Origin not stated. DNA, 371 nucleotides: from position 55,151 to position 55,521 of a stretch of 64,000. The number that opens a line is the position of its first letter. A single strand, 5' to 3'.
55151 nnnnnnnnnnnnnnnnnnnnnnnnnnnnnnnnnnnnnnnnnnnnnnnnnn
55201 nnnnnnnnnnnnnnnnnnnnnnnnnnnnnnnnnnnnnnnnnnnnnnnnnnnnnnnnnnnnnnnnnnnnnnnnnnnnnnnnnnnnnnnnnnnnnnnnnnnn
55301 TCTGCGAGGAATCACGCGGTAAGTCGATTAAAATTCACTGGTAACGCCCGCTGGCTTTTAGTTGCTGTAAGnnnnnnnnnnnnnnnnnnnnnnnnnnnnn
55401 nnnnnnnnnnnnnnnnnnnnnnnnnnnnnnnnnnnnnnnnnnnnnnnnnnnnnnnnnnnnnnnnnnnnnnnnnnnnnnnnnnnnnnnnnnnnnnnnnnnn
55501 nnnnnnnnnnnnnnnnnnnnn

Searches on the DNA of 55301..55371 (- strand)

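Call 16: search_dna_similar(query=window:55301-55371:-, collection=ecoli_genomes, mode=near, max_rows=12, rows=spread)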
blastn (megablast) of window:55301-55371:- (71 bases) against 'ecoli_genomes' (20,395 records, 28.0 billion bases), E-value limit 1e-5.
Records with a match: 5205; places in all: 5206; records where one place covers at least 80% of the query: 5204.
Genomes with a match: 5205 of 5426; with a place that covers at least 80% of the query: 5204. Places per genome that has any: lowest 1, median 1, highest 2. On chromosomes: 5206 places; on plasmids: 0.
Best place of each record, by identity: >=99% 93; 95-99% 4933; 90-95% 179.
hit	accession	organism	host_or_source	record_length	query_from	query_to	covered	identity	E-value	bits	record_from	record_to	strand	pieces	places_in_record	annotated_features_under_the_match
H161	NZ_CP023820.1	Escherichia coli strain 7/2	Homo sapiens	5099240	1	71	100%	100.0%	2e-28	132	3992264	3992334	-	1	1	bcsQ: cellulose biosynthesis protein BcsQ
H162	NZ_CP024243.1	Escherichia coli O128:H27 strain 90-9281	missing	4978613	1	71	100%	97.2%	4e-25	121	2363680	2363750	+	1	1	bcsQ: cellulose biosynthesis protein BcsQ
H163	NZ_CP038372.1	Escherichia coli O157:H7 strain F6294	beef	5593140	1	71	100%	97.2%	4e-25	121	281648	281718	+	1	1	bcsQ: cellulose biosynthesis protein BcsQ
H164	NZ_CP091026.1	Escherichia coli strain STEC383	pig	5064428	1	71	100%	97.2%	4e-25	121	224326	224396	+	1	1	bcsQ: cellulose biosynthesis protein BcsQ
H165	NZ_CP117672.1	Escherichia coli strain KW21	water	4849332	1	71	100%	97.2%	4e-25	121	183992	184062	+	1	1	bcsQ: cellulose biosynthesis protein BcsQ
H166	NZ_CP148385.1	Escherichia coli strain Z1323HEC0011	Homo sapiens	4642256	1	71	100%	97.2%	4e-25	121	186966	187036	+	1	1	bcsQ: cellulose biosynthesis protein BcsQ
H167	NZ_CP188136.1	Escherichia coli strain TUM22766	Laboratory developed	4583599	1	71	100%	97.2%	4e-25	121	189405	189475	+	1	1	bcsQ: cellulose biosynthesis protein BcsQ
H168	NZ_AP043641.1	Escherichia coli strain AST81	Homo sapiens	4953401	1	71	100%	97.2%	4e-25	121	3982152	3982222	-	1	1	bcsQ: cellulose biosynthesis protein BcsQ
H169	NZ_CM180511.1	Escherichia coli strain E1433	Homo sapiens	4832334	1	71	100%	97.2%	4e-25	121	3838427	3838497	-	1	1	bcsQ: cellulose biosynthesis protein BcsQ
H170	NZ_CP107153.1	Escherichia coli strain R12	human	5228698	1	71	100%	95.8%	2e-23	115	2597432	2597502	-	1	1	bcsQ: cellulose biosynthesis protein BcsQ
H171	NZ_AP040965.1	Escherichia coli strain g1-11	Homo sapiens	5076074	1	71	100%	95.8%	2e-23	115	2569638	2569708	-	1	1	bcsQ: cellulose biosynthesis protein BcsQ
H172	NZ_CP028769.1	Escherichia coli strain A5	Pig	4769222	1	54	76%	98.1%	2e-17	95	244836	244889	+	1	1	bcsQ: cellulose biosynthesis protein BcsQ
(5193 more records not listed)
